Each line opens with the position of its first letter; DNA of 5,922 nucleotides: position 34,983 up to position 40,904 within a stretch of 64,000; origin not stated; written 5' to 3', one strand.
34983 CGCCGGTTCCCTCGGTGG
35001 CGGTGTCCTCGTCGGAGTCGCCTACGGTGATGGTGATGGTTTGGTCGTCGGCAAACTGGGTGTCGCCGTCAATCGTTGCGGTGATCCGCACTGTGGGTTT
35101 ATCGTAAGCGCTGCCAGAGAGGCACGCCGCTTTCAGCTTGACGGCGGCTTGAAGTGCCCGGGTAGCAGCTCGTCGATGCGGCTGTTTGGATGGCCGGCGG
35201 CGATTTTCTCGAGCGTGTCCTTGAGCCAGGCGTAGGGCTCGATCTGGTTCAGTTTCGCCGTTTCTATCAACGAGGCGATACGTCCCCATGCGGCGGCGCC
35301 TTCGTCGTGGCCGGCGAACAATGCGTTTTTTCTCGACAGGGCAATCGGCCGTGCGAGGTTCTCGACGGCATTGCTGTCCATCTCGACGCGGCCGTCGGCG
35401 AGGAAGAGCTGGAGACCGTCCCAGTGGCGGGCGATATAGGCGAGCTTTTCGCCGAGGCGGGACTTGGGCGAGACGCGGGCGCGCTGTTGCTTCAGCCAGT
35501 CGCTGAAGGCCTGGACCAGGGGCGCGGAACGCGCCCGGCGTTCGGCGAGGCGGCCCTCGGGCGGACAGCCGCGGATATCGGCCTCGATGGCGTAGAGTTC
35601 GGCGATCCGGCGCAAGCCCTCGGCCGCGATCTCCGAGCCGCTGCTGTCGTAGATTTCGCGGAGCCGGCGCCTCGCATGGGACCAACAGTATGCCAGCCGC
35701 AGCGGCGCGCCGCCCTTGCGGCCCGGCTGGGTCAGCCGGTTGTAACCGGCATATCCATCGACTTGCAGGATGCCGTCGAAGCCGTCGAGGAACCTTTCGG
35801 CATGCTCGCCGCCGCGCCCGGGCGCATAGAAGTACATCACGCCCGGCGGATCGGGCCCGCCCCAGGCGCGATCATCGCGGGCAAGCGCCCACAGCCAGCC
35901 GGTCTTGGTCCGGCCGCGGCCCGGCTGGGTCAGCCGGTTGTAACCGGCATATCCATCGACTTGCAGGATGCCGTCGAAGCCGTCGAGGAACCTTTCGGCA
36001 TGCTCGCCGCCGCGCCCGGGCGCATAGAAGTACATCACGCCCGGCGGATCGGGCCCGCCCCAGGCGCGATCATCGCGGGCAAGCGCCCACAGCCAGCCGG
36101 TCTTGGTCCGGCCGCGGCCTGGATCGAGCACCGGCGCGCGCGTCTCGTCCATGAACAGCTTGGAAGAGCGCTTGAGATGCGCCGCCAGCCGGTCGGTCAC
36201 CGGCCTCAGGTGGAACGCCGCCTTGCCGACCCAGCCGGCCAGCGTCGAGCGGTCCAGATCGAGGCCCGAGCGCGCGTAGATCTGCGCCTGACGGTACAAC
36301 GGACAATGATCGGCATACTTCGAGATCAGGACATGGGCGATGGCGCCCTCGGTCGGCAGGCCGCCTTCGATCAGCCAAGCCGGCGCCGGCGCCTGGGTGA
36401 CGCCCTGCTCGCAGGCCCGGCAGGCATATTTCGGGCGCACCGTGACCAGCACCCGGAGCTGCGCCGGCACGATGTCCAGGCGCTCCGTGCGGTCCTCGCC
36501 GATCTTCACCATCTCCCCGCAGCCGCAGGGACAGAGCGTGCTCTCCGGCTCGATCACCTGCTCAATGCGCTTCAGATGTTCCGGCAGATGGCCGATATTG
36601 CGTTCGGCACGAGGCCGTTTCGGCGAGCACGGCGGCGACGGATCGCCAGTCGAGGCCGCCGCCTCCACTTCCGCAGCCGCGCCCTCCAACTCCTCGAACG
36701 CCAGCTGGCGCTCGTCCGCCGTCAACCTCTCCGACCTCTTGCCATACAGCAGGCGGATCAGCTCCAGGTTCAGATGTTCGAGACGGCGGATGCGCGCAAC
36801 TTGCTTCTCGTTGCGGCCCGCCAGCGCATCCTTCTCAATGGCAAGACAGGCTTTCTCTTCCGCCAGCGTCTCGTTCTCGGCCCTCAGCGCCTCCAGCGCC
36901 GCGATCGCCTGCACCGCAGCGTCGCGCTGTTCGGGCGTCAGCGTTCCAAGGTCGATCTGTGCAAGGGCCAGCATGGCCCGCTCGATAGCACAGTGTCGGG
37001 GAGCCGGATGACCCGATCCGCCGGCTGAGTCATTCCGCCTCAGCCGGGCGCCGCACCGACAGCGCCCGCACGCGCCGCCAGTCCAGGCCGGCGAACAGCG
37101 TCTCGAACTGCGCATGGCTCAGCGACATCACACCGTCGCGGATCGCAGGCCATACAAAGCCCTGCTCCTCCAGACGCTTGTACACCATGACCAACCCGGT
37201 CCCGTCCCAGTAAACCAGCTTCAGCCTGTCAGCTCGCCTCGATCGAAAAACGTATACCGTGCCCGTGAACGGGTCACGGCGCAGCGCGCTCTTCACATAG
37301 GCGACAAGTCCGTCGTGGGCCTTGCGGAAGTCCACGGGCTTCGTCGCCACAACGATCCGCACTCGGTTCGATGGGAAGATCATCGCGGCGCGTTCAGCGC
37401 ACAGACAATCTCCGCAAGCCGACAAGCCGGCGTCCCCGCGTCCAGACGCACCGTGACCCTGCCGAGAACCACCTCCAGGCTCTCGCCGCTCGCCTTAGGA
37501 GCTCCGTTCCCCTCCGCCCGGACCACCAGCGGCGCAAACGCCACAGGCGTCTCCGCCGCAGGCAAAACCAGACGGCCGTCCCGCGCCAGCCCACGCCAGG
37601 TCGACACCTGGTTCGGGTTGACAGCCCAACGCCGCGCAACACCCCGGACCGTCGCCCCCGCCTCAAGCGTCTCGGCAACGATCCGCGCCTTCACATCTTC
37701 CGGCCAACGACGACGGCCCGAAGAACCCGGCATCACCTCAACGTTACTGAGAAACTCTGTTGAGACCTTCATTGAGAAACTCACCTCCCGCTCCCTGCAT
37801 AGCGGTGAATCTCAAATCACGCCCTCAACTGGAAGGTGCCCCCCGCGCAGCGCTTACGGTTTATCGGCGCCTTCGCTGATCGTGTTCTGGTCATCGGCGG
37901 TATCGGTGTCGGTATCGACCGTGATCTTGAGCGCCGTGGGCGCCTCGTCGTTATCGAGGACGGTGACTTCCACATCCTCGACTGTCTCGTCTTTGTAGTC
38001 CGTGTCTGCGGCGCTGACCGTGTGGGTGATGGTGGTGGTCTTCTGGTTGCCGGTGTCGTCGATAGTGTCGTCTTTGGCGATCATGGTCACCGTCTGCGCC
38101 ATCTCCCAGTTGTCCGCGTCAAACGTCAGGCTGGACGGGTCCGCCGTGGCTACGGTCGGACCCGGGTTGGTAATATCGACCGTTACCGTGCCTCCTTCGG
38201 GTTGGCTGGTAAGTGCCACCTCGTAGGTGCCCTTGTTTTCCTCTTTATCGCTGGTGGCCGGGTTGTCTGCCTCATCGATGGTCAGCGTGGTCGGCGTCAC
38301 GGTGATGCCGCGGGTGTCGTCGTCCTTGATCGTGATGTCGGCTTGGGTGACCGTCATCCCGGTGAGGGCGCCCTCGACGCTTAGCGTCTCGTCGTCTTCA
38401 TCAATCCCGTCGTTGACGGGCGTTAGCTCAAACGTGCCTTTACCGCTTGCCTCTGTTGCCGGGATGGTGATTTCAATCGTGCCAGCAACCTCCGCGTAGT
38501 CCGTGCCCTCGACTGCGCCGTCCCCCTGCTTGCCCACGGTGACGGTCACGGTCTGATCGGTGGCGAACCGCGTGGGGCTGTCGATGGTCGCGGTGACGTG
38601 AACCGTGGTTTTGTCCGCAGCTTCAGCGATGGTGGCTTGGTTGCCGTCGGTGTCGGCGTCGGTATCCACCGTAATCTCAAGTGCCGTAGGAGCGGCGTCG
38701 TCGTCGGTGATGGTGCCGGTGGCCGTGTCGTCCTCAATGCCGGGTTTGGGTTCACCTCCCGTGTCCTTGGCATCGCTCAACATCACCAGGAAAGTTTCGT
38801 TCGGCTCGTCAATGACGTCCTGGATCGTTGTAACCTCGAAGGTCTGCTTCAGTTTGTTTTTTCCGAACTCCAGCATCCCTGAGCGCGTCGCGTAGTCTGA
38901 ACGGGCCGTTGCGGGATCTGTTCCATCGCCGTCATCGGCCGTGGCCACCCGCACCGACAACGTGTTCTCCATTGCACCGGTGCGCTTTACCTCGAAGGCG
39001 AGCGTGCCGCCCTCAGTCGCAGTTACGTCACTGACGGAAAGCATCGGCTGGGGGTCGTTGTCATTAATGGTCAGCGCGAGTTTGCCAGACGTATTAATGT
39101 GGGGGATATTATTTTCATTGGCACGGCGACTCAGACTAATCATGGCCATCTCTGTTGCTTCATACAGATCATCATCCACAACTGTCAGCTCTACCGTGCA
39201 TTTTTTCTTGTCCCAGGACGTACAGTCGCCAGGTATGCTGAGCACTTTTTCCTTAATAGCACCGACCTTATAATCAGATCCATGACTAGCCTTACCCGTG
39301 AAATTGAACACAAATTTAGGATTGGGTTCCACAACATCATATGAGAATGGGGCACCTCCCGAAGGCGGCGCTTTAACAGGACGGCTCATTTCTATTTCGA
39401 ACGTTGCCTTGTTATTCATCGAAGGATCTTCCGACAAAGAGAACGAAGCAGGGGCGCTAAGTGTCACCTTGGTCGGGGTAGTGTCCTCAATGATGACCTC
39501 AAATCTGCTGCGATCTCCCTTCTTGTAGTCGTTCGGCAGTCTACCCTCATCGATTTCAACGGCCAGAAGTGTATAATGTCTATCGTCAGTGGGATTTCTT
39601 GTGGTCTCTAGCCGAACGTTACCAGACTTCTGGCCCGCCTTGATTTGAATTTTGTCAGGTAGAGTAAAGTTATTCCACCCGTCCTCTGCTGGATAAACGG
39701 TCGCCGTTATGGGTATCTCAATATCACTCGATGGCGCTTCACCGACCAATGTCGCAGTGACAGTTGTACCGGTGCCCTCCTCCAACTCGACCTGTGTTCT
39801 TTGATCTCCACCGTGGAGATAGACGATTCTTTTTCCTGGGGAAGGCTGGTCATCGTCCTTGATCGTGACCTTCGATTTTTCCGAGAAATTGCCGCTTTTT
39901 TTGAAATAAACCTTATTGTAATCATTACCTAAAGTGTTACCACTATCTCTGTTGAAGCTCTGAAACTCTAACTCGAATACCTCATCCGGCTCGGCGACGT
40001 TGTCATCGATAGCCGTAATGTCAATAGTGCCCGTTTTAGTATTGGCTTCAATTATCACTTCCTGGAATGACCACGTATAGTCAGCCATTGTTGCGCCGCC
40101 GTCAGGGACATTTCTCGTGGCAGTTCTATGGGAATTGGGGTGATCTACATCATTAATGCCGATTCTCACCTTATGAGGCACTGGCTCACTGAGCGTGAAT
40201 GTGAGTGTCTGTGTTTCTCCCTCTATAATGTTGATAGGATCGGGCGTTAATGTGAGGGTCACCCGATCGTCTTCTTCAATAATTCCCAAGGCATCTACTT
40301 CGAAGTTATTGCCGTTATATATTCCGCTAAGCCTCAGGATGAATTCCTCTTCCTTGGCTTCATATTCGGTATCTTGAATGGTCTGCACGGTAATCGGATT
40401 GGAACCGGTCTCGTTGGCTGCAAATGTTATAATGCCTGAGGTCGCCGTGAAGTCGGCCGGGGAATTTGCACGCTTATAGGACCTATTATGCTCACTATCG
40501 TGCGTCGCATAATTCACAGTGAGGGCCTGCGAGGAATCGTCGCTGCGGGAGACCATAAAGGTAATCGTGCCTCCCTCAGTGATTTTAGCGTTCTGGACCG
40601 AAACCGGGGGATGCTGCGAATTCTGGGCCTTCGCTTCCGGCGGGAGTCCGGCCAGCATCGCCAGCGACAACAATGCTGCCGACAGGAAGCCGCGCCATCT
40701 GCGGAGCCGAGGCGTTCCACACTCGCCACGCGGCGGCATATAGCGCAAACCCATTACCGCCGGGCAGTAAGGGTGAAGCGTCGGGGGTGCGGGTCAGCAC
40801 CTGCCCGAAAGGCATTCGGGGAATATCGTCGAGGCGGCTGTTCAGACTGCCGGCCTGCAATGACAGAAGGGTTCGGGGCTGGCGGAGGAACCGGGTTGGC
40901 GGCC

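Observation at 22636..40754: Giant (~5,100 aa reconstructed) Calx-beta-repeat secreted adhesin with an autotransporter-like C-terminal beta-barrel, split by an IS66 insertion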

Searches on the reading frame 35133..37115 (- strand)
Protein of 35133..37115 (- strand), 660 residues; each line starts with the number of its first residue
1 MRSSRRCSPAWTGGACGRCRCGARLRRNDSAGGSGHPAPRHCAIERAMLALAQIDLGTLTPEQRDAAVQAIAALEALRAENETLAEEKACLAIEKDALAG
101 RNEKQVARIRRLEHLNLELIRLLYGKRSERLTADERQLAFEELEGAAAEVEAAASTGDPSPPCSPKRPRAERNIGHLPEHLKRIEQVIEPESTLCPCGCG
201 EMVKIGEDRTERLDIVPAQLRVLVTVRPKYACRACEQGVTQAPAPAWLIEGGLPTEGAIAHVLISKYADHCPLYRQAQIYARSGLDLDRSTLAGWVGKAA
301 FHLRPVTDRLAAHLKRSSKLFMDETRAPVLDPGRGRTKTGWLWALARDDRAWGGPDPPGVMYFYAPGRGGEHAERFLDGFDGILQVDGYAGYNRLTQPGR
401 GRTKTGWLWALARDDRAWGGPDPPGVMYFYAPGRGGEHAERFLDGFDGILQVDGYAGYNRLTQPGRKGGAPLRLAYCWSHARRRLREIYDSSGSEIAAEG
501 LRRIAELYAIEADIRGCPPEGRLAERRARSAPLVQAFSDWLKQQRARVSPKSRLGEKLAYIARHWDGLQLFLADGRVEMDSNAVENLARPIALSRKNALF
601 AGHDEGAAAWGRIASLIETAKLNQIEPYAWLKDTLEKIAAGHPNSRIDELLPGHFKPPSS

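Call 18: search_protein_families(library=pfam, proteins=[window:35133-37115:-], max_evalue=0.001)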
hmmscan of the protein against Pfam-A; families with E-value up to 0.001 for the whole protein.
window:35133-37115:- (660 aa): 4 families
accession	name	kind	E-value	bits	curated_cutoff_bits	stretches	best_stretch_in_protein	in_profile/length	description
PF03050.20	DDE_Tnp_IS66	-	4.9e-119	397.4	23.1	2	396-608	80-283/284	Transposase IS66 family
PF13817.11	DDE_Tnp_IS66_C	-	1.8e-18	66.9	30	1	615-652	1-38/39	IS66 C-terminal element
PF13005.12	zf-IS66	-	1.9e-17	63.8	27.3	1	193-236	2-46/46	zinc-finger binding domain of transposase IS66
PF13007.12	LZ_Tnp_IS66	-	2.3e-09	38.3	22.9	1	111-185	1-70/71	Transposase C of IS166 homeodomain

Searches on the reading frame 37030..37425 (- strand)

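Call 18: search_protein_families(library=pfam, proteins=[window:37030-37425:-], max_evalue=0.001)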
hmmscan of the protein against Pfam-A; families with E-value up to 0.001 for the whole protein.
window:37030-37425:- (131 aa): 1 family
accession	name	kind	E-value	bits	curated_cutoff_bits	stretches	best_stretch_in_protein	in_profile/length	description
PF05717.18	TnpB_IS66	-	2.2e-36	124.2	26.6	1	23-120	2-100/101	IS66 Orf2 like protein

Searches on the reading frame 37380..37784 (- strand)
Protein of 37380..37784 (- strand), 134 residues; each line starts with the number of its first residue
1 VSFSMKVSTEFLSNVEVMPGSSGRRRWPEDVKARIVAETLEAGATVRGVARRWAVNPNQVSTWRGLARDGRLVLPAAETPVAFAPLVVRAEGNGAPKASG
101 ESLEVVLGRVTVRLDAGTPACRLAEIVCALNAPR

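Call 18: search_protein_families(library=pfam, proteins=[window:37380-37784:-], max_evalue=0.001)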
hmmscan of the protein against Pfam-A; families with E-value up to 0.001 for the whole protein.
window:37380-37784:- (134 aa): 2 families
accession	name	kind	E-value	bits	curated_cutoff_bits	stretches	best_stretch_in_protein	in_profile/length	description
PF01527.26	HTH_Tnp_1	-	4.7e-15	56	24.1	1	23-82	3-62/75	Transposase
PF13384.12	HTH_23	-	0.00094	19.4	24.6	0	29-64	4-38/50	Homeodomain-like domain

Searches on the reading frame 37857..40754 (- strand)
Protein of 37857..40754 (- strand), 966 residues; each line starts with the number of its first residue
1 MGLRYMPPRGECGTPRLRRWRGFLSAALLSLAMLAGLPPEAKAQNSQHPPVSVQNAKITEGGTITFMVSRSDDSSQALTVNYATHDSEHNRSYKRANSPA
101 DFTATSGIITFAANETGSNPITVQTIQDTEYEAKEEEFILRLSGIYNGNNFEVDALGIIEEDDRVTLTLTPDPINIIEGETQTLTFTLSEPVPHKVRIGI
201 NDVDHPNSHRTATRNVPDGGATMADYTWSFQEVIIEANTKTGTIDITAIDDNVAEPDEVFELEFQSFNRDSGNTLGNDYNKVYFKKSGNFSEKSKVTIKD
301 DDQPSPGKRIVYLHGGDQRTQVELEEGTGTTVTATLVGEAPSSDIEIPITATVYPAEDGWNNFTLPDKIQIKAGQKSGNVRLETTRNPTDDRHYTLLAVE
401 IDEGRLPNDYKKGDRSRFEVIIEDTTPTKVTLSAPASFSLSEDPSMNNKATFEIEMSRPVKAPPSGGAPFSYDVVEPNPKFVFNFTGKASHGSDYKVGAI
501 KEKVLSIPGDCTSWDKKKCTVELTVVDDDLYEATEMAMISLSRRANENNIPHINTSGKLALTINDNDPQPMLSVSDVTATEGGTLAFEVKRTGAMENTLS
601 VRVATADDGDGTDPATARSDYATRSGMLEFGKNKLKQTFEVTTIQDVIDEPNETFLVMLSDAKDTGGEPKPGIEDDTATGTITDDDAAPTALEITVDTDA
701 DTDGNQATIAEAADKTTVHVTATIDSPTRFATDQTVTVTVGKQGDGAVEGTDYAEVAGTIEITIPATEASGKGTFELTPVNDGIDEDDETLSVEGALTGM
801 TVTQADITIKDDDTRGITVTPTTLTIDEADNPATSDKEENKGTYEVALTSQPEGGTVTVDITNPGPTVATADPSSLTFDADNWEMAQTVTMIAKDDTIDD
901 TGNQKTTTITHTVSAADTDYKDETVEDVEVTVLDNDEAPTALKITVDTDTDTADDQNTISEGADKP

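Call 10: search_protein_families(library=ncbifam, proteins=[window:37866-40754:-], max_evalue=1)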
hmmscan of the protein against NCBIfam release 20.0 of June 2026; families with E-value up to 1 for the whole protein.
window:37866-40754:- (963 aa): 1 family
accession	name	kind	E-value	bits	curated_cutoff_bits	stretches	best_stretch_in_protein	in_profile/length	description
TIGR00845.1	caca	equivalog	6e-14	50.8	679.85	3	582-696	410-516/921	sodium/calcium exchanger 1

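Call 61: find_encoding_contigs(protein=window:37857-40754:-, flank=3000, max_places=3)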
Protein window:37857-40754:- (966 aa): no gene with exactly this product is on record in the collection.

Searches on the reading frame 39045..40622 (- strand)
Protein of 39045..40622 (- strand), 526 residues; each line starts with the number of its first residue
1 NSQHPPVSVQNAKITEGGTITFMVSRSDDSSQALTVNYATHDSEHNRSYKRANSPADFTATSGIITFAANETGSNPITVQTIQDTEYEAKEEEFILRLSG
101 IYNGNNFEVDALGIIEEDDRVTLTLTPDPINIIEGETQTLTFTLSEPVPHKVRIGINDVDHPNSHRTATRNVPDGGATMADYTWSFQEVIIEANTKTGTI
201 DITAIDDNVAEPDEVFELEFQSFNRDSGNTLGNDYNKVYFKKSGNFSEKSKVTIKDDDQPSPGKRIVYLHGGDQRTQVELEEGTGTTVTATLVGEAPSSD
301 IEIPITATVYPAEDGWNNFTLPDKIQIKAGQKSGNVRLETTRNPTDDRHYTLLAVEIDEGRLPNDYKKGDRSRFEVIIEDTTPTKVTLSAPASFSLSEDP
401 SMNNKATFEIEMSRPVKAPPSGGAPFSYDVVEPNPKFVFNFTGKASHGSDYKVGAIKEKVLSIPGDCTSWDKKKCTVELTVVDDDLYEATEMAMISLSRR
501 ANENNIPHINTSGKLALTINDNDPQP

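Call 72: find_homologous_proteins(query=window:39045-40622:-)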
Query seq(526 aa) (526 aa): 36 proteins with E <= 0.001 among 8000 candidates.
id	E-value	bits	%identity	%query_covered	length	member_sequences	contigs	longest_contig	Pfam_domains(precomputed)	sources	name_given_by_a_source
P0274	5.6e-100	354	54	62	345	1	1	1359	PF03160.21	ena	-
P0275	3.8e-88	315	40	98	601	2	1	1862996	-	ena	-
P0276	1.0e-27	115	31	56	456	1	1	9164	PF03160.21,PF16862.11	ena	-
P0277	2.1e-26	111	39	23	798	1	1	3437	PF03160.21,PF24547.2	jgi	jgi:hypothetical protein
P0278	1.2e-17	82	30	40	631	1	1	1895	PF03160.21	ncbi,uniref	ncbi:Calx-beta domain-containing protein, partial [Spongiivirga sp. MCCC 1A20706]|uniref:beta strand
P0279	8.4e-14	69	30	22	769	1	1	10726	PF03160.21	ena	-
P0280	6.0e-13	67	37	17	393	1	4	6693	PF17963.8,PF03160.21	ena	-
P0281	8.8e-13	66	32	38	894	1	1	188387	PF01839.30,PF03160.21,PF24547.2,PF13517.13,PF08522.17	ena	-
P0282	2.1e-12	65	27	44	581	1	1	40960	PF03160.21,PF24547.2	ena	-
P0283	2.5e-12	65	31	41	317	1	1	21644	PF03160.21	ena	-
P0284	3.7e-12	64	29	49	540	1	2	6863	PF03160.21,PF05268.19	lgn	-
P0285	6.1e-11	60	30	39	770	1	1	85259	PF03160.21,PF24547.2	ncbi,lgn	-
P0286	1.4e-10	59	30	27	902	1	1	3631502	PF20579.5,PF03160.21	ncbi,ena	-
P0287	3.7e-10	57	40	13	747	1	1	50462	PF20579.5,PF03160.21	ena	-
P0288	5.5e-10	57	28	41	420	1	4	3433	PF03160.21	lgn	-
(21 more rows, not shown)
